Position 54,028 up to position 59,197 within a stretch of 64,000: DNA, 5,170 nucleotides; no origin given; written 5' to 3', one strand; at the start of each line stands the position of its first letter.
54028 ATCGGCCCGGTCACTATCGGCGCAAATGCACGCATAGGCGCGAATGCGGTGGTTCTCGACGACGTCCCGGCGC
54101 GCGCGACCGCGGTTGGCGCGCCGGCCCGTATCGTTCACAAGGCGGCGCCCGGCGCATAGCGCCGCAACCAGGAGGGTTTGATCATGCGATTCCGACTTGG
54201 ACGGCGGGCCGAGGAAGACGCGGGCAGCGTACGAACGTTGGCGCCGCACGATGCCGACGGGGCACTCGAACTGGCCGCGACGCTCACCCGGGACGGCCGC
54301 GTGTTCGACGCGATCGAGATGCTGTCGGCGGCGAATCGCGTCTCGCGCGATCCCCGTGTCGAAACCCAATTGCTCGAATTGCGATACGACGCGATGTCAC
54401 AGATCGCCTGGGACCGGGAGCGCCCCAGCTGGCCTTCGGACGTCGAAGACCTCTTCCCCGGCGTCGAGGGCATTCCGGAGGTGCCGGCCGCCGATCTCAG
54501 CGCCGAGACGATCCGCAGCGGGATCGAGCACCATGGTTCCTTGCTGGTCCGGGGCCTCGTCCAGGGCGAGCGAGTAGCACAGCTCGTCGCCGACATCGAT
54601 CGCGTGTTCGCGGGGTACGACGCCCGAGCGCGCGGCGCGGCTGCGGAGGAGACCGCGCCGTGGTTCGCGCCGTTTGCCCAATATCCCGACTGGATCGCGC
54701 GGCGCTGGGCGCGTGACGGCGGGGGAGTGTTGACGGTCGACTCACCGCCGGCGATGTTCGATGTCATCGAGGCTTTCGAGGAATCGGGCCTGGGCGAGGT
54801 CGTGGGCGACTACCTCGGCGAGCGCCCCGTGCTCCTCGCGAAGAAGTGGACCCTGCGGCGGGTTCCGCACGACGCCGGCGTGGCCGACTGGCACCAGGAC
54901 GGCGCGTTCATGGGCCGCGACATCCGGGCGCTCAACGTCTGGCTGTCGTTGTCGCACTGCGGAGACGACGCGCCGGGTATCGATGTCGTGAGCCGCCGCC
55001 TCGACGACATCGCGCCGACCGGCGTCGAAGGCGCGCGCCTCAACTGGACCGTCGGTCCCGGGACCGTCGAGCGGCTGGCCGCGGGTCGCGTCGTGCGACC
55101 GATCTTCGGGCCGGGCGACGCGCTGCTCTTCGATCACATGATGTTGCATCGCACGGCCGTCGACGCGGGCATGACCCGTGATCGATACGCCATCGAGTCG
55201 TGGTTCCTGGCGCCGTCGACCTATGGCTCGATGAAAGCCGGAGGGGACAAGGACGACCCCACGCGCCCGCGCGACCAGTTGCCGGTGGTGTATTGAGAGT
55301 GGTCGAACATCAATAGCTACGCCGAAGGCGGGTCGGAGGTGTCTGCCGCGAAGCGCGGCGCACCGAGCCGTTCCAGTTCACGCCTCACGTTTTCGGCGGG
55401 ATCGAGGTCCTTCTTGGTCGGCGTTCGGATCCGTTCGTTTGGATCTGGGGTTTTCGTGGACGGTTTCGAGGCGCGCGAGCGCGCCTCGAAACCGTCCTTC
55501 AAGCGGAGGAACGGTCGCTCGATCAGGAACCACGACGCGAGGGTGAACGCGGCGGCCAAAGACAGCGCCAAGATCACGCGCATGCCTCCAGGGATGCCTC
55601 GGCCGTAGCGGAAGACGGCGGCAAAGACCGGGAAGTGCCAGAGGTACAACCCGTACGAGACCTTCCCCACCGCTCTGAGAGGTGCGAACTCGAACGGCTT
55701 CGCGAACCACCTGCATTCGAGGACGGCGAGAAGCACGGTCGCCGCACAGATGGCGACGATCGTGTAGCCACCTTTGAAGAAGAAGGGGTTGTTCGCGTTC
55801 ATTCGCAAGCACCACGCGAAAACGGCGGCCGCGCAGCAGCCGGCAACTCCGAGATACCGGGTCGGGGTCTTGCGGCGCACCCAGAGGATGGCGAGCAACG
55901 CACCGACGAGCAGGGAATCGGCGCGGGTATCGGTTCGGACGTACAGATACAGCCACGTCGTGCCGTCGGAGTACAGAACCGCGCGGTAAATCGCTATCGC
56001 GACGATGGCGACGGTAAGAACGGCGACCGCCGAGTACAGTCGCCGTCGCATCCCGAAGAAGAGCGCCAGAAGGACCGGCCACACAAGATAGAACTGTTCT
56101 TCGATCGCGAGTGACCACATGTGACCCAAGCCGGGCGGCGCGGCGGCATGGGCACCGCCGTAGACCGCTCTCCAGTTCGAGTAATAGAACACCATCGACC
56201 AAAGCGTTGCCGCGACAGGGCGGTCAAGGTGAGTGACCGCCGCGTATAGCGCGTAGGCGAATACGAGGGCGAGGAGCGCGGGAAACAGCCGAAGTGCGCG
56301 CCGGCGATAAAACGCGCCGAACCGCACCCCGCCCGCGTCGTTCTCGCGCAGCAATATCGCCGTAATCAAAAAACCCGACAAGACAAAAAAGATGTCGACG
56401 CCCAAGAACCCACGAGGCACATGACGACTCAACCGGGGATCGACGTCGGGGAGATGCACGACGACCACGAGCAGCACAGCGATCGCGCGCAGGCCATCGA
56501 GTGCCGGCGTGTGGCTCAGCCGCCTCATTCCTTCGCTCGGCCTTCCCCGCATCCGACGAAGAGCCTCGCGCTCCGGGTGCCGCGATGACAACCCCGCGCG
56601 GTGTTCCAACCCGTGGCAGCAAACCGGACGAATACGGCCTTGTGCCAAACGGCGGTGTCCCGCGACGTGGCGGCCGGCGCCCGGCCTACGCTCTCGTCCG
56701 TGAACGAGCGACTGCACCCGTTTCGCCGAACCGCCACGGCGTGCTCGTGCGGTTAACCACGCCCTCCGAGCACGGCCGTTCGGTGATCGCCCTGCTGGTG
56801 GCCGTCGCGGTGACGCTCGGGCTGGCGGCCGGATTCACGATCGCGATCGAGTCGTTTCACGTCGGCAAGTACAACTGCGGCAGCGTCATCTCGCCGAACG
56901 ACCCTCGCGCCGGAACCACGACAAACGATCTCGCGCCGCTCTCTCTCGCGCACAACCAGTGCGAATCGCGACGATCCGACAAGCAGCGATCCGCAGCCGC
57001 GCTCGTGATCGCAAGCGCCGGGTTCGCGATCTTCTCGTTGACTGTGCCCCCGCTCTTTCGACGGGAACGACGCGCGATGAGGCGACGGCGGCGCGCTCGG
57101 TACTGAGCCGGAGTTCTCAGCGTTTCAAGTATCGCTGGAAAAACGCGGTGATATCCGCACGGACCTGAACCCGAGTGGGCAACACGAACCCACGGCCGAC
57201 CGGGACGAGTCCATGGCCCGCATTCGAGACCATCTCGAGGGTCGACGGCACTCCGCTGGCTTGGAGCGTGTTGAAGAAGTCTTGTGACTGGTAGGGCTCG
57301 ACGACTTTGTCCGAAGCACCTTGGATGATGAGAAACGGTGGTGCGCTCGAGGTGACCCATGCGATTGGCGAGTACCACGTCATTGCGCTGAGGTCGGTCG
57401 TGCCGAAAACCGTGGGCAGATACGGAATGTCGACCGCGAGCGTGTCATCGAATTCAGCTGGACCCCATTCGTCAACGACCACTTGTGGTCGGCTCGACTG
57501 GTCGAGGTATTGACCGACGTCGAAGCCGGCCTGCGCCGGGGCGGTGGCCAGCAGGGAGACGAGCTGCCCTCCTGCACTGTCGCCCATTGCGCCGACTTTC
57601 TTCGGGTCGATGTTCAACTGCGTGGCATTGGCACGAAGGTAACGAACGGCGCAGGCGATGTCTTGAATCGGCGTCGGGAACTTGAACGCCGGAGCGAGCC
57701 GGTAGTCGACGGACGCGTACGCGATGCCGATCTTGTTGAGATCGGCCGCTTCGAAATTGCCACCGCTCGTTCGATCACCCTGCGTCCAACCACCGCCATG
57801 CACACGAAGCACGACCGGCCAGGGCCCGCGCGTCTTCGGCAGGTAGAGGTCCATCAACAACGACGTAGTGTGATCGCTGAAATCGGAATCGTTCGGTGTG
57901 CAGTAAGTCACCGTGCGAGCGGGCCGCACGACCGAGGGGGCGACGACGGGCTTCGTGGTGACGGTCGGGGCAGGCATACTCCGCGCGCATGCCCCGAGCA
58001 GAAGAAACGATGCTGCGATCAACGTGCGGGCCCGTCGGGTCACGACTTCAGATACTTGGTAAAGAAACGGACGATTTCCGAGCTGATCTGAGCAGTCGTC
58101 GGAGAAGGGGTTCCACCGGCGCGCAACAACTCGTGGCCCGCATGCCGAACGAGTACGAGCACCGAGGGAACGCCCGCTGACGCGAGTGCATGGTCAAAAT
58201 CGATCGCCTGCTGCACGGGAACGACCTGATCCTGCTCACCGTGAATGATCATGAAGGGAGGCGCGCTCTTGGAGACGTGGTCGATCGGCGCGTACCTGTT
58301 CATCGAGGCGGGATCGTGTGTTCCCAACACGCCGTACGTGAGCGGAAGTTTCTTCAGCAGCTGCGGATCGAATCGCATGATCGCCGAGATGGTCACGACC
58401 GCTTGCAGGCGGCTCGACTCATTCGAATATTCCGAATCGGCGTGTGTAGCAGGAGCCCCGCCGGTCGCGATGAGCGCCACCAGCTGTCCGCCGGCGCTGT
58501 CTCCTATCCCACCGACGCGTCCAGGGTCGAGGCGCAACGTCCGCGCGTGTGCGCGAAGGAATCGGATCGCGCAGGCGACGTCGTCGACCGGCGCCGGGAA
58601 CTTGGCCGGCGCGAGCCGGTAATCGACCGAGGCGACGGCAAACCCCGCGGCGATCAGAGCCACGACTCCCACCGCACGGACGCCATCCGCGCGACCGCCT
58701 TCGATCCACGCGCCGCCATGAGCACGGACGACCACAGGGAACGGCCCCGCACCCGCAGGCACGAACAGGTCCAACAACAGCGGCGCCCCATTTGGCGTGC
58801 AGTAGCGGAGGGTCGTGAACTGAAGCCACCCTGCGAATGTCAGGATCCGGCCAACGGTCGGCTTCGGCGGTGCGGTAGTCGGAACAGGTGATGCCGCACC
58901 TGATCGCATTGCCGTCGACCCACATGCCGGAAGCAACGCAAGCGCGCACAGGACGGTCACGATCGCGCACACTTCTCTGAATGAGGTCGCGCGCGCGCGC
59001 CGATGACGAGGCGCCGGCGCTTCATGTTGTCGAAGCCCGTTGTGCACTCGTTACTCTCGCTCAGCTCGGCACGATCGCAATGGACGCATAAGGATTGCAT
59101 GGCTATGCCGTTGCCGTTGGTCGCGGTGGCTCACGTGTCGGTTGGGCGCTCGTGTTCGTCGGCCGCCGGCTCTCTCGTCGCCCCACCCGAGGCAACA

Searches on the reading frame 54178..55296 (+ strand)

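Call 18: search_protein_families(library=pfam, proteins=[window:54178-55296:+], max_evalue=0.01)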
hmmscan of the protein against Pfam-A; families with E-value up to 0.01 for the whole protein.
window:54178-55296:+ (372 aa): 1 family
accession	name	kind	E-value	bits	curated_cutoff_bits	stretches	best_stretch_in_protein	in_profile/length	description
PF05721.19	PhyH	-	8.8e-05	23.3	22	1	117-326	2-202/213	Phytanoyl-CoA dioxygenase (PhyH)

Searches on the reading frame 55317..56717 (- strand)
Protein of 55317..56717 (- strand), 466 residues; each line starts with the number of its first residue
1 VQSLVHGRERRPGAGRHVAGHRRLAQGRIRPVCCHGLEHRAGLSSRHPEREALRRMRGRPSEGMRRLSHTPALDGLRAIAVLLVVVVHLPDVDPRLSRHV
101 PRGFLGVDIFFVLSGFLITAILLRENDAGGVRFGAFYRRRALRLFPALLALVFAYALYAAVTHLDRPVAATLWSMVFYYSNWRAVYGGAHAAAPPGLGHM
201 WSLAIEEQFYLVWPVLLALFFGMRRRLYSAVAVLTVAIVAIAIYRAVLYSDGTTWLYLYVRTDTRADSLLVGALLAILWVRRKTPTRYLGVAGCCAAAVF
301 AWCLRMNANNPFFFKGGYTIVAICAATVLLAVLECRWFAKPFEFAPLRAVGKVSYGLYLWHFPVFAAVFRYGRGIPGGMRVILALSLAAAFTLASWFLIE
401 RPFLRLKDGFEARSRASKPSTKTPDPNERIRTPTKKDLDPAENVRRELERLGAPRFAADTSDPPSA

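Call 18: search_protein_families(library=pfam, proteins=[window:55317-56717:-], max_evalue=0.01)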
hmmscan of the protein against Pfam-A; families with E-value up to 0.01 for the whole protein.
window:55317-56717:- (466 aa): 1 family
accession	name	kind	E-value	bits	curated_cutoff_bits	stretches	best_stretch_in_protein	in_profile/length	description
PF01757.29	Acyl_transf_3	-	2.1e-32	113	31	1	72-398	3-324/326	Acyltransferase domain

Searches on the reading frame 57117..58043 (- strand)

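Call 18: search_protein_families(library=pfam, proteins=[window:57117-58043:-], max_evalue=0.01)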
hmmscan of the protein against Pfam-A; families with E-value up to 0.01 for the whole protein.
window:57117-58043:- (308 aa): 8 families
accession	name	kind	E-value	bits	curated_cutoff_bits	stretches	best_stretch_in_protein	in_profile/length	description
PF20434.5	BD-FAE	-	1.2e-44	152.9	26.8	1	64-260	1-215/215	BD-FAE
PF07859.19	Abhydrolase_3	-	1.5e-23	84.1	25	1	79-279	2-208/210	alpha/beta hydrolase fold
PF00326.27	Peptidase_S9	-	1.2e-15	58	22.6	1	126-307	45-211/213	Prolyl oligopeptidase family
PF00135.34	COesterase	-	1.4e-08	34.6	27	1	61-173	85-208/515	Carboxylesterase family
PF01738.24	DLH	-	5.2e-05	23.4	21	0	225-280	134-189/217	Dienelactone hydrolase family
PF12146.15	Hydrolase_4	-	5.4e-05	23.1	27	1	235-279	192-234/239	Serine aminopeptidase, S33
PF00561.26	Abhydrolase_1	-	0.003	17.7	25.8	1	217-279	182-240/245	alpha/beta hydrolase fold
PF02129.25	Peptidase_S15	-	0.0039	17.4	23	0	60-168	3-115/262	X-Pro dipeptidyl-peptidase (S15 family)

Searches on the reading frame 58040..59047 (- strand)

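Call 18: search_protein_families(library=pfam, proteins=[window:58040-59047:-], max_evalue=0.01)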
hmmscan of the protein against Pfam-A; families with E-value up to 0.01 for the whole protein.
window:58040-59047:- (335 aa): 9 families
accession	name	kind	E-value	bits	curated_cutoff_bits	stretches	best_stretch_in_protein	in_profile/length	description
PF20434.5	BD-FAE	-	2.2e-40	138.9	26.8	1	92-288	1-215/215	BD-FAE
PF07859.19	Abhydrolase_3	-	9.1e-18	65.2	25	1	106-306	1-207/210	alpha/beta hydrolase fold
PF00326.27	Peptidase_S9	-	5.1e-15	56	22.6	1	154-334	45-211/213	Prolyl oligopeptidase family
PF01738.24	DLH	-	0.00012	22.2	21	1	253-309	134-190/217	Dienelactone hydrolase family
PF00135.34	COesterase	-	0.00054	19.5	27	1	90-194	86-201/515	Carboxylesterase family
PF12146.15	Hydrolase_4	-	0.00056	19.7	27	0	259-308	188-235/239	Serine aminopeptidase, S33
PF02129.25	Peptidase_S15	-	0.00072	19.8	23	0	87-202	2-121/262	X-Pro dipeptidyl-peptidase (S15 family)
PF00561.26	Abhydrolase_1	-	0.0014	18.7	25.8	0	260-307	200-240/245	alpha/beta hydrolase fold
PF08386.16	Abhydrolase_4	-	0.0041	17.7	21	1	256-310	27-78/103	TAP-like protein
